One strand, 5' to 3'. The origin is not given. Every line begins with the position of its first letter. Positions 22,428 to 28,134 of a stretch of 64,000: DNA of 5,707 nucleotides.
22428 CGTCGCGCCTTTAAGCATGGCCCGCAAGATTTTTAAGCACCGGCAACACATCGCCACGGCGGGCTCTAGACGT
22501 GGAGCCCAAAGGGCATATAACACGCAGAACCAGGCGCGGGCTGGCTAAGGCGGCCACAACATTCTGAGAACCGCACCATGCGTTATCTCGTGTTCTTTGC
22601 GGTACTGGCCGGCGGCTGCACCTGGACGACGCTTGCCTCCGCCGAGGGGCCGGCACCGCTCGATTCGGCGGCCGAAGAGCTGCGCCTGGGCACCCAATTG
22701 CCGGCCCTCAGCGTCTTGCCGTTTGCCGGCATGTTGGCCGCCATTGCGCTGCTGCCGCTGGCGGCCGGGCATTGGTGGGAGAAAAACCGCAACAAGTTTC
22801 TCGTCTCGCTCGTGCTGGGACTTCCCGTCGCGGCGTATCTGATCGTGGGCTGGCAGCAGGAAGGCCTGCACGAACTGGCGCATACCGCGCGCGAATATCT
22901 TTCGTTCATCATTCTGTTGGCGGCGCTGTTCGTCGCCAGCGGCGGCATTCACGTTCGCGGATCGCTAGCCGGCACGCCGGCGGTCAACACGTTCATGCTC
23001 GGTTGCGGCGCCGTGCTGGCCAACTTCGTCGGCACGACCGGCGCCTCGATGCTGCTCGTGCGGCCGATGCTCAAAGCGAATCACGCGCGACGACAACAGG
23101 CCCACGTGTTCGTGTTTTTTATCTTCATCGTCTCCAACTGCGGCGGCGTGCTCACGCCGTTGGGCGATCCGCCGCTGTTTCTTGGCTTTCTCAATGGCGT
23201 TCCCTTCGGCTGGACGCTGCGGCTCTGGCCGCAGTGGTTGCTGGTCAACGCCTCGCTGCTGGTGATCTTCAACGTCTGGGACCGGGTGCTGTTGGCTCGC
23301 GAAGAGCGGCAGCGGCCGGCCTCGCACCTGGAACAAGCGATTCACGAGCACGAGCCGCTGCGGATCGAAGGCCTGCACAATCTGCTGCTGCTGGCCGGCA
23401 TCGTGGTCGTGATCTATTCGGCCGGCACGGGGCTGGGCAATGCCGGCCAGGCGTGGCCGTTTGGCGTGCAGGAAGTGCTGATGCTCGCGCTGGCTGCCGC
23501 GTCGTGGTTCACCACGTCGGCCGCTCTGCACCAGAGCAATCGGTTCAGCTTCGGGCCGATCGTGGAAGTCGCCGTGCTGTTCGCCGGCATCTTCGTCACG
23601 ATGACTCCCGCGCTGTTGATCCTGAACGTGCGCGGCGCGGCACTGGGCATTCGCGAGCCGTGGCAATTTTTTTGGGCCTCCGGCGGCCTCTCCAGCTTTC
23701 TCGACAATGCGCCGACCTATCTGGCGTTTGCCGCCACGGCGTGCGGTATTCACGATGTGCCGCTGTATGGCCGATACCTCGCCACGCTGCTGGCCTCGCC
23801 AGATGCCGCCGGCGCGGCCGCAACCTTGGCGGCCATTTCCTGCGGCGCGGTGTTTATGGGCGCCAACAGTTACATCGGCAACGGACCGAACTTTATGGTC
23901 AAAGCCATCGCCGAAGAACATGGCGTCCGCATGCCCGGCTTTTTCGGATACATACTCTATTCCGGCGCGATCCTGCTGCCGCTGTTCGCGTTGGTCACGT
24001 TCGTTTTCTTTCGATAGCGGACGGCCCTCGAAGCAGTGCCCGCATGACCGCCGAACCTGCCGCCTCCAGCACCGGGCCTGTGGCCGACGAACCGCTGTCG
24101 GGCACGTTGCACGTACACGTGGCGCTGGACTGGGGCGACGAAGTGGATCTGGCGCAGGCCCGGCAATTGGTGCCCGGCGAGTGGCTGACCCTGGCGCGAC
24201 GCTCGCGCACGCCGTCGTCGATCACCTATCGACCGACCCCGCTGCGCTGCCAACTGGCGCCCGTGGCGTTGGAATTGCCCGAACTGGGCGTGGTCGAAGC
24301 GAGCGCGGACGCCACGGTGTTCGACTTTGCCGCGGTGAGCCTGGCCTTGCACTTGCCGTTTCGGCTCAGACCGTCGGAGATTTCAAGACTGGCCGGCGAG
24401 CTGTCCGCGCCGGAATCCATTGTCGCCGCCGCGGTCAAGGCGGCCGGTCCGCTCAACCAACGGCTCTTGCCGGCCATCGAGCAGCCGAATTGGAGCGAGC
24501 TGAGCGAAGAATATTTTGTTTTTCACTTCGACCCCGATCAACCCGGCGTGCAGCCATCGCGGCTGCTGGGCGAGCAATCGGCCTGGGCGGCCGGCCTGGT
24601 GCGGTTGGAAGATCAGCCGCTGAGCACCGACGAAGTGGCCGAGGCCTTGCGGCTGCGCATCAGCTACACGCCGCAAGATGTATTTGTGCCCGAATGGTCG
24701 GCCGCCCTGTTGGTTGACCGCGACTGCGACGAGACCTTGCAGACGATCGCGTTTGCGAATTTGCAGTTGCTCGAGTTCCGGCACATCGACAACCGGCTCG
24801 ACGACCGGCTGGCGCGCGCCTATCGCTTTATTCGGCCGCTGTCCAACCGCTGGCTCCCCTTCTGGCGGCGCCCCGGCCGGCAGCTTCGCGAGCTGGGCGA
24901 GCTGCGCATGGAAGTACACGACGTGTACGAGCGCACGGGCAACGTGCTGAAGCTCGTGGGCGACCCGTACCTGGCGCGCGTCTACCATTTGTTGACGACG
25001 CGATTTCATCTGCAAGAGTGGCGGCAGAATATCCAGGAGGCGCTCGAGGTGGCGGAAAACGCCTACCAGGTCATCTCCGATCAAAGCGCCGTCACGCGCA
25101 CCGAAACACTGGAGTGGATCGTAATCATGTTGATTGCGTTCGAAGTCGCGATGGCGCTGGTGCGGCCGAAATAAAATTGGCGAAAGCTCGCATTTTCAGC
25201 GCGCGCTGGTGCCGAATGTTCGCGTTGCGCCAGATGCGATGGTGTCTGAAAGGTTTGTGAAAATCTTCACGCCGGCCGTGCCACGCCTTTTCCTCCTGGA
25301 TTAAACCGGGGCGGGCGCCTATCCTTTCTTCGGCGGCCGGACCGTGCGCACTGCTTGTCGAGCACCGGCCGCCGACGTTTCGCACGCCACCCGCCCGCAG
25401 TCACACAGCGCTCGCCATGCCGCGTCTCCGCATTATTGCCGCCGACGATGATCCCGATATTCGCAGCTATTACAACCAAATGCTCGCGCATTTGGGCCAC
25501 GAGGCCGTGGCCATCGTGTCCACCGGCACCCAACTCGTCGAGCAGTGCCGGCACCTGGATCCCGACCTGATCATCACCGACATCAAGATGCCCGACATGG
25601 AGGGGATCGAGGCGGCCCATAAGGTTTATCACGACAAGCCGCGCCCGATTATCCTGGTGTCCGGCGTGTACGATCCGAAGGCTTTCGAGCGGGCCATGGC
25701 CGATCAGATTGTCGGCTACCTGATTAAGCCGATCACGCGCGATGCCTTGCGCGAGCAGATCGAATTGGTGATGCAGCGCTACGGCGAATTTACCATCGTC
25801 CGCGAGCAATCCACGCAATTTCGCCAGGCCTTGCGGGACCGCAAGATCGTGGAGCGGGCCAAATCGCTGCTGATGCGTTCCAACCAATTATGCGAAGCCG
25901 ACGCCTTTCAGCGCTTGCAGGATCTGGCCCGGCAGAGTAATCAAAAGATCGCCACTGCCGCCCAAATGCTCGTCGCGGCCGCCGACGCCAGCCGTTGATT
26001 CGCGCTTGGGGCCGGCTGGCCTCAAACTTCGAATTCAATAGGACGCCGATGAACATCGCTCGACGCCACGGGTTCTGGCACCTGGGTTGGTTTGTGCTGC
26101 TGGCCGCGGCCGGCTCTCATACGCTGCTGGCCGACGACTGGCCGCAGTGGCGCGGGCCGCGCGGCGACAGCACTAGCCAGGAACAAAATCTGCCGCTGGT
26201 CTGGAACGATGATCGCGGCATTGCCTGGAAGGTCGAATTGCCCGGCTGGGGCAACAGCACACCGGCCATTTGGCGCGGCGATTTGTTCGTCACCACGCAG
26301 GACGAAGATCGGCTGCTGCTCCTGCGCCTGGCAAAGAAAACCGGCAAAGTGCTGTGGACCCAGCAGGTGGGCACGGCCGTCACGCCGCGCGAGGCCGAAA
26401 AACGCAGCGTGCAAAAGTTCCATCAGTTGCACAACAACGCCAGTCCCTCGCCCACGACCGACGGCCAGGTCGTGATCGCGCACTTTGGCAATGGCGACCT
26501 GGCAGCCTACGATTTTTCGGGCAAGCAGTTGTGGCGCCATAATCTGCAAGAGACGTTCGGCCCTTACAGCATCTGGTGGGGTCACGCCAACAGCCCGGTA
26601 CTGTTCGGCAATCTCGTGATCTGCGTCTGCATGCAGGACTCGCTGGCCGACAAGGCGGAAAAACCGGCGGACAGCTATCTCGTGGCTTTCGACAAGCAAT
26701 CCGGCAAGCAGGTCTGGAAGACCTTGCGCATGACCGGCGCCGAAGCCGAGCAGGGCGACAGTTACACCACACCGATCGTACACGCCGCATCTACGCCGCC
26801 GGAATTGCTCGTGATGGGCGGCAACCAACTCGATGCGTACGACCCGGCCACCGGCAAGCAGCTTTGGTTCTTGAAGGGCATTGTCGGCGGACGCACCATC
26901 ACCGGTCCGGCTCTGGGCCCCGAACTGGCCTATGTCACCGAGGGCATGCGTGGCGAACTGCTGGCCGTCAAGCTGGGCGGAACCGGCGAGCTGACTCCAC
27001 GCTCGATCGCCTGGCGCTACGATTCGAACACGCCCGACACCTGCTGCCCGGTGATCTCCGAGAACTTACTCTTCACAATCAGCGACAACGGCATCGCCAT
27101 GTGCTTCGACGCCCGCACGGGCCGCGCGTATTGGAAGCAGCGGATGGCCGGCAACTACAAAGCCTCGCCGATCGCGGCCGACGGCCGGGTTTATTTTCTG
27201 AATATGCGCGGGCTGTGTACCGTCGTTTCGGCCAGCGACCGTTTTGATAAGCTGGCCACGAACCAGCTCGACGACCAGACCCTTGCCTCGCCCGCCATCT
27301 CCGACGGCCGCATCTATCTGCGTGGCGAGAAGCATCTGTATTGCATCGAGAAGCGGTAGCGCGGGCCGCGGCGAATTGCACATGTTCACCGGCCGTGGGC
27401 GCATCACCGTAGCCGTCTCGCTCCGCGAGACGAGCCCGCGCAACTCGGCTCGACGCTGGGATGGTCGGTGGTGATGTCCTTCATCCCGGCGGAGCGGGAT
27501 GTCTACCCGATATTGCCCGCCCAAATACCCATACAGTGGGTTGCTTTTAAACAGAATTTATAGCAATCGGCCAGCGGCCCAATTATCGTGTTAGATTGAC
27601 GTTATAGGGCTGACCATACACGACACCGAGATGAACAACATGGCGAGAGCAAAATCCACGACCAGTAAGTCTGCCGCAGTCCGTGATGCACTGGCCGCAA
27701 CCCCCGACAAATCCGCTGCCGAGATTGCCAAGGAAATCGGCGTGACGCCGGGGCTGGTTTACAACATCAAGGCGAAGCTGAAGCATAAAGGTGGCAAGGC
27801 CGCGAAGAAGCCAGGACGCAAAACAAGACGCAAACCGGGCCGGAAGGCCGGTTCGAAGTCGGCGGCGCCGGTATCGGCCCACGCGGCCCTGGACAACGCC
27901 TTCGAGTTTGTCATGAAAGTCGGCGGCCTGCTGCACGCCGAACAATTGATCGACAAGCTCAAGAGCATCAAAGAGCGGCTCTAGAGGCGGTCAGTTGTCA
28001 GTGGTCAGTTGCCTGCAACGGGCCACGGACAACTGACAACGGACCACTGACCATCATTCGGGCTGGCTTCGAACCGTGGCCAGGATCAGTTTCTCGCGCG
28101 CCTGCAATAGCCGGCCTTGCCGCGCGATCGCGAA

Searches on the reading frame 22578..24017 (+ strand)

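Call 54: search_protein_families(library=pfam, proteins=[window:22578-24017:+], max_evalue=0.01)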
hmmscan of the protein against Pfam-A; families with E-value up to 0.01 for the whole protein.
window:22578-24017:+ (479 aa): 2 families
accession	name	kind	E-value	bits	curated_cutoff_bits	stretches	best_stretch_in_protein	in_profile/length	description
PF16980.11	CitMHS_2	-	2.8e-158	527.7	25.7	1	39-478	2-448/448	Putative citrate transport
PF03600.22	CitMHS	-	1.8e-05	24.5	31.9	1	96-392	33-318/336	Citrate transporter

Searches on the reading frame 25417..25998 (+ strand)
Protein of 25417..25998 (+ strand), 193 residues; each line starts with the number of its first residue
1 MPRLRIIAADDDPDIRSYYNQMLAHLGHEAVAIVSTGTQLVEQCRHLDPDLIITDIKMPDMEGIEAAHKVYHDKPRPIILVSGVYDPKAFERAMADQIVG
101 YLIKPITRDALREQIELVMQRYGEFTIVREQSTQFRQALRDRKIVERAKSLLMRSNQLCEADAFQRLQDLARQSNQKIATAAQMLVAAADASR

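Call 8: search_protein_families(library=pfam, proteins=[window:25417-25998:+], max_evalue=0.001)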
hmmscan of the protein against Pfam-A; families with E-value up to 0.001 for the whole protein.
window:25417-25998:+ (193 aa): 2 families
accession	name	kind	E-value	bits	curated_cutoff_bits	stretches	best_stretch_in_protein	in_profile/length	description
PF00072.30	Response_reg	-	1.6e-22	80.2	30.2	1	6-115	1-110/111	Response regulator receiver domain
PF03861.19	ANTAR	-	7.5e-15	54.9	27.3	1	134-186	2-54/54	ANTAR domain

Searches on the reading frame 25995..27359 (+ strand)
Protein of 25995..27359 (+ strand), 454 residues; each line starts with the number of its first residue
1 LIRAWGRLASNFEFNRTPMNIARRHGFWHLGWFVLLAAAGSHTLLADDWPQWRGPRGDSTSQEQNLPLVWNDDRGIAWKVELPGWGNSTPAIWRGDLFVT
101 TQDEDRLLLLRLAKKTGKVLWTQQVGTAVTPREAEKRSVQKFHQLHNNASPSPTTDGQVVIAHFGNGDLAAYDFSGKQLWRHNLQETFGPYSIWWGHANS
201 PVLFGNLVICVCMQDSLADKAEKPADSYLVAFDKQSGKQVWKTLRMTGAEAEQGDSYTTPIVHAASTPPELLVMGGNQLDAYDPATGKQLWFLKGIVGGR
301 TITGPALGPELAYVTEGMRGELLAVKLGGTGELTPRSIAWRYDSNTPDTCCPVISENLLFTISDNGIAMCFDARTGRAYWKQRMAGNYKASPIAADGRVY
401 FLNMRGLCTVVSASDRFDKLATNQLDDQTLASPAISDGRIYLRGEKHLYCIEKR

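Call 8: search_protein_families(library=pfam, proteins=[window:25995-27359:+], max_evalue=0.001)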
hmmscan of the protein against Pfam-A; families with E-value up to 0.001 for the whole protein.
window:25995-27359:+ (454 aa): 3 families
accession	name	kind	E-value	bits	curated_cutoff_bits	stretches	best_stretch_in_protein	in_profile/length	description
PF13360.13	PQQ_2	-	6.5e-31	108.2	27.6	3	72-212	51-175/233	Outer membrane protein assembly factor BamB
PF13570.13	Beta-prop_ACSF4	-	1.2e-10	41.8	133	1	336-441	81-189/329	Beta-alanine-activating enzyme, beta-propeller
PF01011.28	PQQ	-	1.4e-10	41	26.7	0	115-186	505-578/595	Glucose/ethanol/alcohol dehydrogenase, beta-propeller domain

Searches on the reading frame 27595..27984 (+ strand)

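Call 54: search_protein_families(library=pfam, proteins=[window:27595-27984:+], max_evalue=0.01)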
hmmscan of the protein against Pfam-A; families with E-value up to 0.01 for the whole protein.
window:27595-27984:+ (129 aa): 2 families
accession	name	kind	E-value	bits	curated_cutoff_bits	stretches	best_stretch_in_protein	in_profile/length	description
PF13518.12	HTH_28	-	0.00011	22.7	25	1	33-80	10-52/52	Helix-turn-helix domain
PF01527.26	HTH_Tnp_1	-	0.0075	16.9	24.1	0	21-69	8-53/75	Transposase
